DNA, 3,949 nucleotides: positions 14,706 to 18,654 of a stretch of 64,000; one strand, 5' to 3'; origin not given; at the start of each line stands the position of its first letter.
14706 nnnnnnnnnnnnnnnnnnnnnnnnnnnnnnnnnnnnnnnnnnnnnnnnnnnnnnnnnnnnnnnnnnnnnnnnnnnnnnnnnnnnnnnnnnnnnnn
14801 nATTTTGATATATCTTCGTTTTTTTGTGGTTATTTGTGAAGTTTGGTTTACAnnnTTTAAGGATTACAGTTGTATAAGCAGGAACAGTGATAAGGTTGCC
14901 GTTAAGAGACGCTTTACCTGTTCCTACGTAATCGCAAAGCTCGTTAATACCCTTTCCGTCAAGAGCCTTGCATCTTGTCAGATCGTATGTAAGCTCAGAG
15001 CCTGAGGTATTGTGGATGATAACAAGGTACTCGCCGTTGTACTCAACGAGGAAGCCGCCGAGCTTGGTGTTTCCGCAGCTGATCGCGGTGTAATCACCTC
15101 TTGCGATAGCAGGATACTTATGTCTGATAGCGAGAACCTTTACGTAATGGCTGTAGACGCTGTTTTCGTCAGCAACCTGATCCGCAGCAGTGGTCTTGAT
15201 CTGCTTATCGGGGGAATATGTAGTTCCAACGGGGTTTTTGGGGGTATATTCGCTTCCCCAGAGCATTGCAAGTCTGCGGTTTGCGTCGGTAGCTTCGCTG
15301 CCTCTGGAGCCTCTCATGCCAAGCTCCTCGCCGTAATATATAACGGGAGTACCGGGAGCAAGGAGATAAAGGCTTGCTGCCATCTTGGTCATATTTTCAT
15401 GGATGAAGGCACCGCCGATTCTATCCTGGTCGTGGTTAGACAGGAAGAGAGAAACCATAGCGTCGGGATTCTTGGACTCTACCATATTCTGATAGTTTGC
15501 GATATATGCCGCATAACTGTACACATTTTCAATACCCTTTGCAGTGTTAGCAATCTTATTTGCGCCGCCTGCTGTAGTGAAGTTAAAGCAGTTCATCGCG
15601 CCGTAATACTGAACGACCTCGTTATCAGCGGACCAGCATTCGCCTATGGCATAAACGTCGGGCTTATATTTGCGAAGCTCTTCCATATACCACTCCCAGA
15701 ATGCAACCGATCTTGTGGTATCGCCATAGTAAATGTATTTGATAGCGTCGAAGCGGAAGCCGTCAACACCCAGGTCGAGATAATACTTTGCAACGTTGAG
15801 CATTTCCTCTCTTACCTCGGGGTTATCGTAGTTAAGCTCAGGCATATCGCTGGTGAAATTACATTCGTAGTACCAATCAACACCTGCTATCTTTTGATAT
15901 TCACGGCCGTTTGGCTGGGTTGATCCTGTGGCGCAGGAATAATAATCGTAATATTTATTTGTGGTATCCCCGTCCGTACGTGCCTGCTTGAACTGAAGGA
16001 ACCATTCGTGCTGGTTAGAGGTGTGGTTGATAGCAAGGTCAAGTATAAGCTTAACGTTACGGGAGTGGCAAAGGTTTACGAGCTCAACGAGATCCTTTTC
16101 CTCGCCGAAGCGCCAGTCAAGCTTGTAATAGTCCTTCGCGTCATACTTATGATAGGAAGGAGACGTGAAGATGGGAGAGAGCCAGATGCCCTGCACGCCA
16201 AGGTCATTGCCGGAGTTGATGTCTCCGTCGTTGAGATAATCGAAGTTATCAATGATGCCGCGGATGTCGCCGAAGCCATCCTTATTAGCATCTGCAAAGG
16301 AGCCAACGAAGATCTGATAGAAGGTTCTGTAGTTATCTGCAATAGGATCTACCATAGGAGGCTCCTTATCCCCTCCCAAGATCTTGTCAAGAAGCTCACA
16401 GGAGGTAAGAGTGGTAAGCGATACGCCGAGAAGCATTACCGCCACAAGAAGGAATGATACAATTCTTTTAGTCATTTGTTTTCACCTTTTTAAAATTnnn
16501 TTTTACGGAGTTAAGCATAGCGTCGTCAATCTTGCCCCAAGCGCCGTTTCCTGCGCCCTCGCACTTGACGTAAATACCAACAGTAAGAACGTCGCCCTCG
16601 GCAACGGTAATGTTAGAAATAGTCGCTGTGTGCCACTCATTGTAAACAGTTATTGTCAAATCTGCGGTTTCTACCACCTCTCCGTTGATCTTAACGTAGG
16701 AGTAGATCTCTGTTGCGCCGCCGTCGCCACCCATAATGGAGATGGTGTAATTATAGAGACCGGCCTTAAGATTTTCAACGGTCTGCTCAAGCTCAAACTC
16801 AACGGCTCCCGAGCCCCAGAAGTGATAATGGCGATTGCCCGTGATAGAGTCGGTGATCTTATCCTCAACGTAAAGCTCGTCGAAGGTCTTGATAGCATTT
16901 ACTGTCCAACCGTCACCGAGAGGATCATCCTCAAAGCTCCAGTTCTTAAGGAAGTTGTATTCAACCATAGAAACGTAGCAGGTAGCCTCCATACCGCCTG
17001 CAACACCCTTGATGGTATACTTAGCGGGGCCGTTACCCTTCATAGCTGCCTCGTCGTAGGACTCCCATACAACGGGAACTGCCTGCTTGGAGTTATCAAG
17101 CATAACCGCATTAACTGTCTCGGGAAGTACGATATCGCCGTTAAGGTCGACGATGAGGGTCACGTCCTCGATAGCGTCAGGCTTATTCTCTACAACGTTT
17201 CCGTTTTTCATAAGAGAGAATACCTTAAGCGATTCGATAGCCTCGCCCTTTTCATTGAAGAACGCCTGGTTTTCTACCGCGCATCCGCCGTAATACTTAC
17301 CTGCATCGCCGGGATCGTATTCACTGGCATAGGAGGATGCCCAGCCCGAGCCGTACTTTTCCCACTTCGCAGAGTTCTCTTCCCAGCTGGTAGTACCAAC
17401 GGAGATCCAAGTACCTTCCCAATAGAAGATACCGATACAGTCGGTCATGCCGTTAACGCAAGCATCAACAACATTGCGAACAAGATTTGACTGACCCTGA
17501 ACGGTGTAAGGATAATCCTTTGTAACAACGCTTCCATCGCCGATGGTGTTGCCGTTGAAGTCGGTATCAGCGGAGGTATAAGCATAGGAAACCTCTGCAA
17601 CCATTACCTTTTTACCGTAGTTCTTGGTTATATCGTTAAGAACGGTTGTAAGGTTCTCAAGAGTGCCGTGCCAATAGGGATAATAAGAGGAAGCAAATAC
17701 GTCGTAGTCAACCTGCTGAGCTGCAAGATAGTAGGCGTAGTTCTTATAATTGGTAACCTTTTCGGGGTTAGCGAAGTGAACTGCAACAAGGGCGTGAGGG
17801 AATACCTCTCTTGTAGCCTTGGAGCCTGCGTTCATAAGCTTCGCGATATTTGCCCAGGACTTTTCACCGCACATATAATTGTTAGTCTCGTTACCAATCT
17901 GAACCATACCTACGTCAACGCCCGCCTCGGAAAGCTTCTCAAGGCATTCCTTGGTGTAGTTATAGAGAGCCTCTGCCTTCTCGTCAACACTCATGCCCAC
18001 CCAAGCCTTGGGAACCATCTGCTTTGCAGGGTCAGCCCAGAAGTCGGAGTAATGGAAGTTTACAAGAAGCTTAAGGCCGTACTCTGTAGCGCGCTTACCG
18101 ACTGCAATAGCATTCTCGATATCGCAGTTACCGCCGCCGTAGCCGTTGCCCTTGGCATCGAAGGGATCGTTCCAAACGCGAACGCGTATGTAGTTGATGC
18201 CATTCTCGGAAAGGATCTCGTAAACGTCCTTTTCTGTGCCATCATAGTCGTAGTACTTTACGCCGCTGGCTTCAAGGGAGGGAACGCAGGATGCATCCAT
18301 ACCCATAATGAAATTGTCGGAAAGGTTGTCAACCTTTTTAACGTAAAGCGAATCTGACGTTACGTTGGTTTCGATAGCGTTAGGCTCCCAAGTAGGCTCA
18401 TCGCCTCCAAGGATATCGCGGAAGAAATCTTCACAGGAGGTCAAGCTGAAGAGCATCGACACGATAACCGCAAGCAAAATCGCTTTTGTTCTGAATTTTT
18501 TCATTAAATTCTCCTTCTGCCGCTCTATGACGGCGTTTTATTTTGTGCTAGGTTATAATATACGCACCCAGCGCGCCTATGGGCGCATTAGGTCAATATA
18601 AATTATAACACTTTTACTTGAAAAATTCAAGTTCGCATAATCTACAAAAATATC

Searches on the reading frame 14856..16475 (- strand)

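Call 48: search_protein_families(library=pfam, proteins=[window:14856-16475:-])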
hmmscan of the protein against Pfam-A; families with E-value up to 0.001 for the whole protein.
window:14856-16475:- (540 aa): 2 families
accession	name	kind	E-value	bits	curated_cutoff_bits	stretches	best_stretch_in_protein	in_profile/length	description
PF00128.31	Alpha-amylase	-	2.6e-78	264.7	22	1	54-460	1-446/446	Alpha amylase, catalytic domain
PF23915.1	SusG_C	-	1.1e-05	26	27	1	475-538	4-62/62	Alpha-amylase SusG C-terminal domain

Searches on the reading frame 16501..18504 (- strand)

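Call 48: search_protein_families(library=pfam, proteins=[window:16501-18504:-])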
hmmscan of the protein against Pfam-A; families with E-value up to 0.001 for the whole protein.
window:16501-18504:- (668 aa): 2 families
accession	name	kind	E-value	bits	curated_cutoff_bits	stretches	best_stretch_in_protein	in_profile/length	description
PF07745.19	Glyco_hydro_53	-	2.7e-120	401.9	24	1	66-429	1-340/340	Glycosyl hydrolase family 53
PF07532.17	Big_4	-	2e-08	34.1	22.1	1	445-504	1-58/59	Bacterial Ig-like domain (group 4)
